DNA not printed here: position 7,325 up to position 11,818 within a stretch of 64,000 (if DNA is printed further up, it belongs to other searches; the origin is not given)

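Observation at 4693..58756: Dense modular family of GTAG-hairpin intergenic repeats (REP/BIME- or BOX-like) in 13 intergenic regions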

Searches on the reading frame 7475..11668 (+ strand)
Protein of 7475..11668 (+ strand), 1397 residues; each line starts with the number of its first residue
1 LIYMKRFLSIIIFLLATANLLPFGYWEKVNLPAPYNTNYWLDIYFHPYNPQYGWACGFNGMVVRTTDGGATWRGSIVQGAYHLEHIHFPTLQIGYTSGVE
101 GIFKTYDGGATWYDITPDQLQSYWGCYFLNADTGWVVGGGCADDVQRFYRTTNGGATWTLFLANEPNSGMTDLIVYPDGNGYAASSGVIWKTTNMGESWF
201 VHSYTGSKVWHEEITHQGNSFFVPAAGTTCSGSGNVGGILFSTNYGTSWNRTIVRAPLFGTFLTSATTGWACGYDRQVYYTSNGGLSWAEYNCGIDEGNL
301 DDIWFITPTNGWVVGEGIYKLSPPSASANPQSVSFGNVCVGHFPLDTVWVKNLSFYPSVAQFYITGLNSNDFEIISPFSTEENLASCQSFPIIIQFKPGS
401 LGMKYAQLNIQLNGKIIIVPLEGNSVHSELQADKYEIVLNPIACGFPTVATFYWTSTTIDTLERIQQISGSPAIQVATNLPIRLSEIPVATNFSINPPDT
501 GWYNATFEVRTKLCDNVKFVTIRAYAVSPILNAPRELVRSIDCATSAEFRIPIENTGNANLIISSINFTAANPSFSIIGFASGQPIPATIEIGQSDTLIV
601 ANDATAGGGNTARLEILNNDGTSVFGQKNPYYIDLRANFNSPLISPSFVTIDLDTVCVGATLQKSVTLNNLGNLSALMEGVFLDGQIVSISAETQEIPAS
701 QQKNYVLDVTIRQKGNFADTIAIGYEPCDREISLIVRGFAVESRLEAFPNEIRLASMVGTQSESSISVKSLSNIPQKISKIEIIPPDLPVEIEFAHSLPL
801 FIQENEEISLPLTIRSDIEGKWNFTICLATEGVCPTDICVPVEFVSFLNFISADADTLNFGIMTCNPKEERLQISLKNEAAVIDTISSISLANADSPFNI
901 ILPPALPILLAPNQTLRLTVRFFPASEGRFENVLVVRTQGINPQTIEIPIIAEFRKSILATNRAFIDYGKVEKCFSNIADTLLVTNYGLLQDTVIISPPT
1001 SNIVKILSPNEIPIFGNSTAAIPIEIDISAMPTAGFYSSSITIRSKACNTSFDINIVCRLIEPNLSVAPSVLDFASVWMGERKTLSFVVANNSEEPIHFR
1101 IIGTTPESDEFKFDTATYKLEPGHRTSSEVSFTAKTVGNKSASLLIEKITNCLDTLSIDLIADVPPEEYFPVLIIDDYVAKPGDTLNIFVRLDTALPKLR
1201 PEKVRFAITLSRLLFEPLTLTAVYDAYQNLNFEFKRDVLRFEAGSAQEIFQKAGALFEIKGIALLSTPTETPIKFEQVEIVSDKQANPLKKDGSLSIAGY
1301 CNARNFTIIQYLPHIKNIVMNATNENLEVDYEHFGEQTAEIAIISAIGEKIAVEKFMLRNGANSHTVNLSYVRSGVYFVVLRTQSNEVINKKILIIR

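Call 11: search_protein_families(library=ncbifam, proteins=[window:7475-11668:+])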
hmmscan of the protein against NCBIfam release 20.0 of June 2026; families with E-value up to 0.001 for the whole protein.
window:7475-11668:+ (1397 aa): 4 families
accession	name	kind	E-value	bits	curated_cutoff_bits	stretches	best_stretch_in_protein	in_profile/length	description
NF012200.0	choice_anch_D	domain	8.8e-34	116.3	45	4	1058-1147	10-102/108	choice-of-anchor D domain-containing protein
NF010237.0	PRK13684.1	equivalog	3.8e-15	55.8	326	1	24-208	35-215/334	photosynthesis system II assembly factor Ycf48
TIGR04183.1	Por_Secre_tail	domain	9.6e-06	25.5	23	1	1328-1395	10-71/72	T9SS type A sorting domain-containing protein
NF045728.1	glycosyl_F510_1955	equivalog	4e-05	23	175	0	101-199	73-170/246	F510_1955 family glycosylhydrolase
